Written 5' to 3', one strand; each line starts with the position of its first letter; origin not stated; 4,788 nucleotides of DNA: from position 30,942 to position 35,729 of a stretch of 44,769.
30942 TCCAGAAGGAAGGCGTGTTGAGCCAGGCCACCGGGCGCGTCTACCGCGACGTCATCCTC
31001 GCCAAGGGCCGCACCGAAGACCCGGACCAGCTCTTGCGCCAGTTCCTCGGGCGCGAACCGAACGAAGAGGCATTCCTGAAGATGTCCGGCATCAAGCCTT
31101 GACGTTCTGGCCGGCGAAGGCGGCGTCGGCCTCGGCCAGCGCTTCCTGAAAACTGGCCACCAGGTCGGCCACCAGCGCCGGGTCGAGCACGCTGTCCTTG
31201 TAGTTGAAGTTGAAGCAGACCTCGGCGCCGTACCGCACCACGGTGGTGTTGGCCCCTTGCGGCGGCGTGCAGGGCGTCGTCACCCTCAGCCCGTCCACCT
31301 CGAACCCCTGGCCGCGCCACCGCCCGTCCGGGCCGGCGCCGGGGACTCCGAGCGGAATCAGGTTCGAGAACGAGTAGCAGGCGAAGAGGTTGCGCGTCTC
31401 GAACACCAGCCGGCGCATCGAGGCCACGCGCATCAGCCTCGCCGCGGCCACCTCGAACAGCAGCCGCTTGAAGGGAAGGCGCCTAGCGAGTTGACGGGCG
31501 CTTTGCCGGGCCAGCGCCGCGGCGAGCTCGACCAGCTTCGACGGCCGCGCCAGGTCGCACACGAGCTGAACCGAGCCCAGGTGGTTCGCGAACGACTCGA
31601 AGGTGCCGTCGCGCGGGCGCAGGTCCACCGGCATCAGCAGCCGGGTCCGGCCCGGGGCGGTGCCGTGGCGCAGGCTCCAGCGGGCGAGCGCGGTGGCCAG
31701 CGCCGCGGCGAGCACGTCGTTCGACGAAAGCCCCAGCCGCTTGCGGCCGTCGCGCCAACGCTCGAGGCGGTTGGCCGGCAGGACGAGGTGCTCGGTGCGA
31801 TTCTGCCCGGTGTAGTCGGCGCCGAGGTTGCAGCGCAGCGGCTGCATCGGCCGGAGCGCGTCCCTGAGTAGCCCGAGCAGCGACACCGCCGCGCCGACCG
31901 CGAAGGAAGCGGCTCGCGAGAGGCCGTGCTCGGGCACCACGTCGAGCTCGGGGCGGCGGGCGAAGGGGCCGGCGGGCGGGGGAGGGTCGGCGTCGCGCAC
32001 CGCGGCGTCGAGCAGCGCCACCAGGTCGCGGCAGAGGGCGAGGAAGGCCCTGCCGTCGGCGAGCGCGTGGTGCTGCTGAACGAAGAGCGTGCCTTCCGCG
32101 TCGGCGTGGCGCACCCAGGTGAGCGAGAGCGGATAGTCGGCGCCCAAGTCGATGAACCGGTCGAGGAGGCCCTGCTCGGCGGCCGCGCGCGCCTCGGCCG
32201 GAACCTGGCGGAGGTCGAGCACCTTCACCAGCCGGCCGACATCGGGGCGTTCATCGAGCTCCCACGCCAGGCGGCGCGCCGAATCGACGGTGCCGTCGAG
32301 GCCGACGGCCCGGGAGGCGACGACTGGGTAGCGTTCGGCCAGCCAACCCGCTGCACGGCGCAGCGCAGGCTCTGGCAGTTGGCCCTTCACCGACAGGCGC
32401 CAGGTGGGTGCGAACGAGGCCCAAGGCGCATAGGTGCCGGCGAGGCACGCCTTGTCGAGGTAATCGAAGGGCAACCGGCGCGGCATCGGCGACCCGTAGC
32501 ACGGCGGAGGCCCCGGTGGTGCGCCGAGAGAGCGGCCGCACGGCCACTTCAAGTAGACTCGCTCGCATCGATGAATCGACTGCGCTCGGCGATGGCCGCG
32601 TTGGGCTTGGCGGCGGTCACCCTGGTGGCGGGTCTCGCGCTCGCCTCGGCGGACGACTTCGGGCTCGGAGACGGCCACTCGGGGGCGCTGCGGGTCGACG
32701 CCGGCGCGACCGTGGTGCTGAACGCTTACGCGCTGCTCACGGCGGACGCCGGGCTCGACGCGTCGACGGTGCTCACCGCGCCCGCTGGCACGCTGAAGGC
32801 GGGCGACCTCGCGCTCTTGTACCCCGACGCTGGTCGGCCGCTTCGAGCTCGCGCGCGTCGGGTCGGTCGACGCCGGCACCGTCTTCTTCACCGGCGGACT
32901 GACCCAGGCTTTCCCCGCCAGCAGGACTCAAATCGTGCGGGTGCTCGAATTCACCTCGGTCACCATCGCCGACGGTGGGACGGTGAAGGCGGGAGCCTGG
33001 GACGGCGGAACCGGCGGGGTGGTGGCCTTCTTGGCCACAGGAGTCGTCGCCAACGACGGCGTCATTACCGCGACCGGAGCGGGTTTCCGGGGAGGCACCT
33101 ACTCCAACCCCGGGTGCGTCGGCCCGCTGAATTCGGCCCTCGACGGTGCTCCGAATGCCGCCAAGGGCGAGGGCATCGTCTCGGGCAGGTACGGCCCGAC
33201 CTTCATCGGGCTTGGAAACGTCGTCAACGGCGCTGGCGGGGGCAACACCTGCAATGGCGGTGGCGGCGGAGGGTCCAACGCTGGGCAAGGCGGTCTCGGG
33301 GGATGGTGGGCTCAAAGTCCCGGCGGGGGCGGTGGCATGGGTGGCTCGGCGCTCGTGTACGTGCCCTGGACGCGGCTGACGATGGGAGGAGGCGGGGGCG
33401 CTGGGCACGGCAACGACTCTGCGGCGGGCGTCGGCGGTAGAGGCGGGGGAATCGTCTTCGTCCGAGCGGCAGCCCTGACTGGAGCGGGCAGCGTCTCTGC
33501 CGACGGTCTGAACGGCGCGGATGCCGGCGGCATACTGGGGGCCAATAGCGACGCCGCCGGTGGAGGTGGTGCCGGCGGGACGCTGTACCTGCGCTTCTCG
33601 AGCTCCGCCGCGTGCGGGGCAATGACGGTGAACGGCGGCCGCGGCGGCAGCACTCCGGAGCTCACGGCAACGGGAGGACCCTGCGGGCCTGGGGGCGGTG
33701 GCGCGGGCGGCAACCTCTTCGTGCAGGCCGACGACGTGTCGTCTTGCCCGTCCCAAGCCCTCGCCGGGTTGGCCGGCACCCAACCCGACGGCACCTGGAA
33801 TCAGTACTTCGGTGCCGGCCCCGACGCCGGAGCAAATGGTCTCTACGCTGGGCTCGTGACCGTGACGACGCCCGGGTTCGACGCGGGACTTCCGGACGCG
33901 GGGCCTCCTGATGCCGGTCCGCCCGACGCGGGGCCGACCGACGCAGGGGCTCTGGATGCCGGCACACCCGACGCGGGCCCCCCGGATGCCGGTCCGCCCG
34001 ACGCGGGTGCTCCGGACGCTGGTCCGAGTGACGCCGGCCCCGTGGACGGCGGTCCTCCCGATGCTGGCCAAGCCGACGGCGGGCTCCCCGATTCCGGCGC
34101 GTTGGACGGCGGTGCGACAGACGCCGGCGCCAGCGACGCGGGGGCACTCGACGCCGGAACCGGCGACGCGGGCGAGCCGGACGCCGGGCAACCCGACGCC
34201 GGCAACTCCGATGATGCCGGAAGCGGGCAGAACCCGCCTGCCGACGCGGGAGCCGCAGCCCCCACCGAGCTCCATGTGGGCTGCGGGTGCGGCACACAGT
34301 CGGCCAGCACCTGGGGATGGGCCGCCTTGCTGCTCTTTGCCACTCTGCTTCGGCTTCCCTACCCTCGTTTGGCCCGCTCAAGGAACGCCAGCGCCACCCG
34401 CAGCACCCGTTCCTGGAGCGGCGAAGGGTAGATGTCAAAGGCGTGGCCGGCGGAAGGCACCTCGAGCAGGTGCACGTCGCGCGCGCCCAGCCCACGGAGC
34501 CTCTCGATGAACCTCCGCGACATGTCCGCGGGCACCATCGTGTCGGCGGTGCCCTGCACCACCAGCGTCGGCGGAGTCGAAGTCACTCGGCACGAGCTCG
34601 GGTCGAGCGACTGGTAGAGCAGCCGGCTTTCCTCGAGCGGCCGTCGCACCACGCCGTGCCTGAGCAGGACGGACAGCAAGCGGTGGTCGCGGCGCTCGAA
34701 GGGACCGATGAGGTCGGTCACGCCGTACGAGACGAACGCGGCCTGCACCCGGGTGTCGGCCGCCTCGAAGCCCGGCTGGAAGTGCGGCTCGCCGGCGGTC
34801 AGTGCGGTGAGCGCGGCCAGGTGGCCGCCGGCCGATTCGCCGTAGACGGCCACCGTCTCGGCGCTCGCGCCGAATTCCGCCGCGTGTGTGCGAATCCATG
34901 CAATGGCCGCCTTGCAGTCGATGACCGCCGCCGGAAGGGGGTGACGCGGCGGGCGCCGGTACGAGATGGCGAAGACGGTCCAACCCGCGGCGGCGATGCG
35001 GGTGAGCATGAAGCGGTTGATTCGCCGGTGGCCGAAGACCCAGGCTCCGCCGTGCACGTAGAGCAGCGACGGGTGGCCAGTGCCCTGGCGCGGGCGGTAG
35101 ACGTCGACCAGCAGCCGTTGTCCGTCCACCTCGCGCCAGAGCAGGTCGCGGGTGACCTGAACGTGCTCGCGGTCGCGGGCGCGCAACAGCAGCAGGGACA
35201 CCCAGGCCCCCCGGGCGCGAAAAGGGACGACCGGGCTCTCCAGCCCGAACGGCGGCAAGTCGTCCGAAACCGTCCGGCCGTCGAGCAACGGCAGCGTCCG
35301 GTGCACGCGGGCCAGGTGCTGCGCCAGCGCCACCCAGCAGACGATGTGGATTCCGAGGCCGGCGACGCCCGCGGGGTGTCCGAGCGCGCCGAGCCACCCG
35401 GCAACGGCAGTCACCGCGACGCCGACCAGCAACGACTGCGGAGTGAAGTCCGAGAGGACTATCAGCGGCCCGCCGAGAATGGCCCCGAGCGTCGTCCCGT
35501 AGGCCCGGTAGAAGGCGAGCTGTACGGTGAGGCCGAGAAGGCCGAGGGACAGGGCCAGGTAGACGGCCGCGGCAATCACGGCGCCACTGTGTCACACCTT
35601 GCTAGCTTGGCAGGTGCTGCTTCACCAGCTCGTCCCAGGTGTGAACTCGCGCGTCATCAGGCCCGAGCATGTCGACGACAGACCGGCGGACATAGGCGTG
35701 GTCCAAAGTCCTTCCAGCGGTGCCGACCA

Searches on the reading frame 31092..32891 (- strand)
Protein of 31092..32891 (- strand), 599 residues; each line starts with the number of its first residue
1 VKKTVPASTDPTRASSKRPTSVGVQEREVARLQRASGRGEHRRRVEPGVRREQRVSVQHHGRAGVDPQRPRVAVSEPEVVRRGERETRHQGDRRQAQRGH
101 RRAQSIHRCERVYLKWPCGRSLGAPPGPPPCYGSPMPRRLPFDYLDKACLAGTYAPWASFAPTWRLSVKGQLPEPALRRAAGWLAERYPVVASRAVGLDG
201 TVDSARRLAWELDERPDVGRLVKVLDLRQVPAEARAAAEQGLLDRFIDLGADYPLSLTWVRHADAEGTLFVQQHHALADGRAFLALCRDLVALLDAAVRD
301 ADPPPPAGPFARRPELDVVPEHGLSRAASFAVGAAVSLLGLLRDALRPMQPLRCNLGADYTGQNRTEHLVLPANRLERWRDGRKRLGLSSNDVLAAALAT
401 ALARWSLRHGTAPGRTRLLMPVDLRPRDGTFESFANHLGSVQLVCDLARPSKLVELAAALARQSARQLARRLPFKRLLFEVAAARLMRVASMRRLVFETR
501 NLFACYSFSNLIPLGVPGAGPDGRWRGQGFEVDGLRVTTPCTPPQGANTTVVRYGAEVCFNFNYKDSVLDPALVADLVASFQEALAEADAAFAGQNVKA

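Call 43: search_protein_families(library=pfam, proteins=[window:31092-32891:-], max_evalue=0.001)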
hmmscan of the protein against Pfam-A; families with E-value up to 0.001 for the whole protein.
window:31092-32891:- (599 aa): 2 families
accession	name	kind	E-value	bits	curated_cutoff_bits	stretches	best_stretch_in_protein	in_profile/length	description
PF16911.10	PapA_C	-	7e-06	26.1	30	1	383-478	24-121/203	Phthiocerol/phthiodiolone dimycocerosyl transferase C-terminus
PF00668.25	Condensation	-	0.00023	20.4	30.6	0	242-307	106-171/456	Condensation domain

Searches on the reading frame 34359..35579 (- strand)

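Call 43: search_protein_families(library=pfam, proteins=[window:34359-35579:-], max_evalue=0.001)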
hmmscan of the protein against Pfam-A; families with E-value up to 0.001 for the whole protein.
window:34359-35579:- (406 aa): 5 families
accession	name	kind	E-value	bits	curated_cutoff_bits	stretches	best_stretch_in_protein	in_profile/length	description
PF20434.5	BD-FAE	-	5.6e-38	131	26.8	1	159-361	2-215/215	BD-FAE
PF07859.19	Abhydrolase_3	-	3.9e-30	105.6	25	1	172-381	1-208/210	alpha/beta hydrolase fold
PF00326.27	Peptidase_S9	-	2.1e-10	40.9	22.6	1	225-402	48-208/213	Prolyl oligopeptidase family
PF00135.34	COesterase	-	1.3e-09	38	27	1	156-261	86-203/515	Carboxylesterase family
PF12146.15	Hydrolase_4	-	0.00013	21.8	27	0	336-379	192-232/239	Serine aminopeptidase, S33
